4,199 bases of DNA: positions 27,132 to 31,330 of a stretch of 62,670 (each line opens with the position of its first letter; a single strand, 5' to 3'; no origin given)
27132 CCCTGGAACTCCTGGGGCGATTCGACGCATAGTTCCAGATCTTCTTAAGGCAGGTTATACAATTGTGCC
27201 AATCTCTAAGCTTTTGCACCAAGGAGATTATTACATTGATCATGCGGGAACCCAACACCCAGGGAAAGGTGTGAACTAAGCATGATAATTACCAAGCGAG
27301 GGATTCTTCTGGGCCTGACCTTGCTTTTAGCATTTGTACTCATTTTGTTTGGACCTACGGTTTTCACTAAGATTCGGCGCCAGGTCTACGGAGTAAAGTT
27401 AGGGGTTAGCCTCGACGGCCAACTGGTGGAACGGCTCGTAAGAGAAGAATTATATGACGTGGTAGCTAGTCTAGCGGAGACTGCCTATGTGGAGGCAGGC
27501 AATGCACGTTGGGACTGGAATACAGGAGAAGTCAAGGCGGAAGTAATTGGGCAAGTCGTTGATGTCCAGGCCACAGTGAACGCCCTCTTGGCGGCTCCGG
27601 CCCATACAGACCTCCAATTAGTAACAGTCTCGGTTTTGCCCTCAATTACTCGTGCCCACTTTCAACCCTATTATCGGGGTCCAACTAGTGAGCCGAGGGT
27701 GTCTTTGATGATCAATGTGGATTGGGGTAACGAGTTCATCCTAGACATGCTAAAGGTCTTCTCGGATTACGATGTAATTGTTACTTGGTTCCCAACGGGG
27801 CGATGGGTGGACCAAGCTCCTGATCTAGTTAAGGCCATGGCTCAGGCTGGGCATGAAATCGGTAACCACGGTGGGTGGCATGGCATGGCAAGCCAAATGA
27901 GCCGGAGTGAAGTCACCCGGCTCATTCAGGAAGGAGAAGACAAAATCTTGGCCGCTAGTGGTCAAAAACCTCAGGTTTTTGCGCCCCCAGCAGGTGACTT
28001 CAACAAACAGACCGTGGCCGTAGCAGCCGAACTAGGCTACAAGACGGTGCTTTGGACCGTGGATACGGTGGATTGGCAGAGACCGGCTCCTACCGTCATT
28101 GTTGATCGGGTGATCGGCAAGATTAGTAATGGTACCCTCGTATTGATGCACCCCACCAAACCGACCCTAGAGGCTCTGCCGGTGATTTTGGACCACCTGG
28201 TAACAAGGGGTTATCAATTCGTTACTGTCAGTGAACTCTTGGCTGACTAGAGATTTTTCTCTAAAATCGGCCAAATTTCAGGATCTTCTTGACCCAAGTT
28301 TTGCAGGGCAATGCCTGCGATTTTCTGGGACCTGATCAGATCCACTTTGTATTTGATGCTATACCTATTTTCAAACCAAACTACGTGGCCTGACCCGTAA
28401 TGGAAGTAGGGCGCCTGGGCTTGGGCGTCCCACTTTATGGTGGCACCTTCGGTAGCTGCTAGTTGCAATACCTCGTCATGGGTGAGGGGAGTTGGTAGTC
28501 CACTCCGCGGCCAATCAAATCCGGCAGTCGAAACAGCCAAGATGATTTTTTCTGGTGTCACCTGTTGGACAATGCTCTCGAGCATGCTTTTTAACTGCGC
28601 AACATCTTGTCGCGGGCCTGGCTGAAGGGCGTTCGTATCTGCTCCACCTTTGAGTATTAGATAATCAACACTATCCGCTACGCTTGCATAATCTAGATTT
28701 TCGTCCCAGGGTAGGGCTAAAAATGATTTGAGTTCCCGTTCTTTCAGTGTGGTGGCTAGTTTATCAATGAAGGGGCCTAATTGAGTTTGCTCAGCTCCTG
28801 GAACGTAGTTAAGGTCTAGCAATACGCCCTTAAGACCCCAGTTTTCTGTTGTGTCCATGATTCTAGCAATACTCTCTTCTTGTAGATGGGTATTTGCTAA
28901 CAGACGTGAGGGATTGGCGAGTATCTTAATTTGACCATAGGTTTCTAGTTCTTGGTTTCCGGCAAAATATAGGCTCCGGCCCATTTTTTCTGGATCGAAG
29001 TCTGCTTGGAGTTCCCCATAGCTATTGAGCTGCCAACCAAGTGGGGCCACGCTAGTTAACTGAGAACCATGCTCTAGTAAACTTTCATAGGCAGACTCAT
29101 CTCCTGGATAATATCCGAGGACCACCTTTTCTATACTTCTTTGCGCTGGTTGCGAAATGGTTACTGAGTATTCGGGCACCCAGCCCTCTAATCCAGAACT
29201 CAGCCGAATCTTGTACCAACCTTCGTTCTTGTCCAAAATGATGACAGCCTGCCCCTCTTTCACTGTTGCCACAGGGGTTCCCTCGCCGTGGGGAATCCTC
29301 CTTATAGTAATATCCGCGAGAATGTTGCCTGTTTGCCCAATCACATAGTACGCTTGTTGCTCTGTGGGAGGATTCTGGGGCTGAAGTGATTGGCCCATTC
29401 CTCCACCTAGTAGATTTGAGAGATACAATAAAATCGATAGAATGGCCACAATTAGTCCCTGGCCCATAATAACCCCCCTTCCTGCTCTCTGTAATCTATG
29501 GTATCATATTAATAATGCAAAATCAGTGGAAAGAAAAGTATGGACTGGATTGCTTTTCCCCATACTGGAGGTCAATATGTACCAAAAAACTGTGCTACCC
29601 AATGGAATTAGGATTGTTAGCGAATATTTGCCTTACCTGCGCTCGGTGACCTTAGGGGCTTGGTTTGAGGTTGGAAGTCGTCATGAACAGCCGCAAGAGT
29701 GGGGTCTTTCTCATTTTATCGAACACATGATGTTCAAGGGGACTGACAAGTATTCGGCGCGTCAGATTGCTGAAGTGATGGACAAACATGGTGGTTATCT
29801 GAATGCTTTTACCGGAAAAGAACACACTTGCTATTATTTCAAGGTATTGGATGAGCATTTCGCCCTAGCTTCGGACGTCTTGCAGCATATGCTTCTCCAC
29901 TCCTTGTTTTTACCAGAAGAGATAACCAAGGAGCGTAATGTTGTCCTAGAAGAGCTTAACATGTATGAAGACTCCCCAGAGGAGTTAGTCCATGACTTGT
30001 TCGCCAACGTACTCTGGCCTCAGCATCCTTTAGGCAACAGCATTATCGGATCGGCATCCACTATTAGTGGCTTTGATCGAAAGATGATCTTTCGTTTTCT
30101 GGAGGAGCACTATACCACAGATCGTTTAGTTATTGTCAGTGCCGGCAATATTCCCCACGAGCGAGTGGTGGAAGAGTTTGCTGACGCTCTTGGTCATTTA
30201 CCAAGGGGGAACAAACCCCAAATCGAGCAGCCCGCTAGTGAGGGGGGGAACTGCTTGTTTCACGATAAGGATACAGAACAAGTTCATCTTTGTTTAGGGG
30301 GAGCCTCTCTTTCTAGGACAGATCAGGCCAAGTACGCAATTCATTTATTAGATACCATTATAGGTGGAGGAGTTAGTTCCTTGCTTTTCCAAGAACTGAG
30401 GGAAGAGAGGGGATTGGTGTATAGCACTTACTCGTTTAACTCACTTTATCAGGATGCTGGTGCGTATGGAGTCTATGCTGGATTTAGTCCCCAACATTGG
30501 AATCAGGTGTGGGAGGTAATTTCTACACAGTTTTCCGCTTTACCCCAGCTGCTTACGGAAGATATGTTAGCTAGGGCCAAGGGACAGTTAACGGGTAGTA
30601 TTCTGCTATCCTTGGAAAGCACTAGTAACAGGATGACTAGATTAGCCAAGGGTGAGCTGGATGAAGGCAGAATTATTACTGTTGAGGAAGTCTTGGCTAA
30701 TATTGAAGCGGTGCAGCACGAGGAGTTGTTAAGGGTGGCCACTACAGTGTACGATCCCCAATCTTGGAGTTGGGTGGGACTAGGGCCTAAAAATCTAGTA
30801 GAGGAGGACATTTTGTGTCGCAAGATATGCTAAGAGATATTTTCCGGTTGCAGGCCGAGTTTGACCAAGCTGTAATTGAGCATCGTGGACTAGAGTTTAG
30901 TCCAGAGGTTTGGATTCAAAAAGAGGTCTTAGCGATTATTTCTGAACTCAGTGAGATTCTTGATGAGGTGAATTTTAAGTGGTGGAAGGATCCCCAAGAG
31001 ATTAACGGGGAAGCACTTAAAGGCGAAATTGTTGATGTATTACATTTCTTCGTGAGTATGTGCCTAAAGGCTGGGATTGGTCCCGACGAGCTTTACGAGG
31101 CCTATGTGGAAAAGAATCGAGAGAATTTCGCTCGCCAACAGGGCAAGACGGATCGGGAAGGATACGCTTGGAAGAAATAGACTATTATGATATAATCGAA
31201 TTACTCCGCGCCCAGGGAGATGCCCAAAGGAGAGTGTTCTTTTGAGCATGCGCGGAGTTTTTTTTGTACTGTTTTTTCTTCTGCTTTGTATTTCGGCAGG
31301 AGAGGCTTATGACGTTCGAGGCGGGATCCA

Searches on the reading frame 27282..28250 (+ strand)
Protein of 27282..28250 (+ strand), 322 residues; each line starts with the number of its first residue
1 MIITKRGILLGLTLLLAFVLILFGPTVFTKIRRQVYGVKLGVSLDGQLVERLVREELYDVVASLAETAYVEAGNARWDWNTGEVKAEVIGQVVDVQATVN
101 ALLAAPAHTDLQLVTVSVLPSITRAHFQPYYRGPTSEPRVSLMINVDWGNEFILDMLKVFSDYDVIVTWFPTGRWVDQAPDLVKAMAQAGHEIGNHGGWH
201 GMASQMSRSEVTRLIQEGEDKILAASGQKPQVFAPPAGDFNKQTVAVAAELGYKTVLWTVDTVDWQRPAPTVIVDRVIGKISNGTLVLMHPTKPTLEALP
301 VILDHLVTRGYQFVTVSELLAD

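Call 64: search_protein_families(library=pfam, proteins=[window:27282-28250:+])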
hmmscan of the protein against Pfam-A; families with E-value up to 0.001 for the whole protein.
window:27282-28250:+ (322 aa): 1 family
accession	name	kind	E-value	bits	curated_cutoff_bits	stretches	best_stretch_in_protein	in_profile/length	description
PF01522.26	Polysacc_deac_1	-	2.1e-27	96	23.1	1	133-256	2-124/124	Polysaccharide deacetylase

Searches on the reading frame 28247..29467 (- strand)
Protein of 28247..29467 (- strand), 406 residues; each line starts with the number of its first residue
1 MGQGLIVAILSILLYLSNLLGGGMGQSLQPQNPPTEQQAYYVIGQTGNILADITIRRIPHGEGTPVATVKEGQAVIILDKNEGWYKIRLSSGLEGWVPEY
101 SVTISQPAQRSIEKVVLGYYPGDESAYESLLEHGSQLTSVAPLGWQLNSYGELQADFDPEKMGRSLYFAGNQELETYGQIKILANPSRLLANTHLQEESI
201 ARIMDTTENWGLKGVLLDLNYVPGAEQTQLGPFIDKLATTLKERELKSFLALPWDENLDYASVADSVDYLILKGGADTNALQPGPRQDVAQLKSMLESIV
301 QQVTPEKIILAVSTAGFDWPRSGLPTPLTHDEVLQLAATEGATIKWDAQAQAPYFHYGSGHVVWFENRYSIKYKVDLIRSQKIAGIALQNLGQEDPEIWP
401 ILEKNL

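Call 64: search_protein_families(library=pfam, proteins=[window:28247-29467:-])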
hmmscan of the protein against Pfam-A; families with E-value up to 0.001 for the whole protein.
window:28247-29467:- (406 aa): 4 families
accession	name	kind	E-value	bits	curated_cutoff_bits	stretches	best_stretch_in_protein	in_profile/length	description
PF00704.34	Glyco_hydro_18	-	1.5e-12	48.3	29.6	1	188-393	82-316/317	Glycosyl hydrolases family 18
PF08239.17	SH3_3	-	6.3e-08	33.1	27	1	62-99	12-50/54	Bacterial SH3 domain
PF00018.34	SH3_1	-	8.1e-05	22.6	22.9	1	69-98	16-47/48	SH3 domain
PF06347.19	SH3_4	-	0.00033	20.8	24.1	0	55-99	7-51/56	Bacterial SH3 domain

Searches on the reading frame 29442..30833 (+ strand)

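Call 64: search_protein_families(library=pfam, proteins=[window:29442-30833:+])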
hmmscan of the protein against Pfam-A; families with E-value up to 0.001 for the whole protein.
window:29442-30833:+ (463 aa): 2 families
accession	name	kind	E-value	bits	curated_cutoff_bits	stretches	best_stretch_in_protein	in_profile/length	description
PF00675.25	Peptidase_M16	-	1.3e-40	139.1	22.3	1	57-203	1-147/149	Insulinase (Peptidase family M16)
PF05193.26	Peptidase_M16_C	-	2.4e-32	112.7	23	1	212-383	3-181/181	Peptidase M16 inactive domain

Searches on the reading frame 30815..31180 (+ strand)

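Call 23: search_protein_families(library=pfam, proteins=[window:30815-31180:+], max_evalue=0.01)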
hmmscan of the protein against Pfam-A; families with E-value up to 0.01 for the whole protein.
window:30815-31180:+ (121 aa): 1 family
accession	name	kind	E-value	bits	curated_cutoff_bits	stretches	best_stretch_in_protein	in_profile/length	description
PF08761.16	dUTPase_2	-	2.1e-21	77.3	22.9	1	6-88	2-84/162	dUTPase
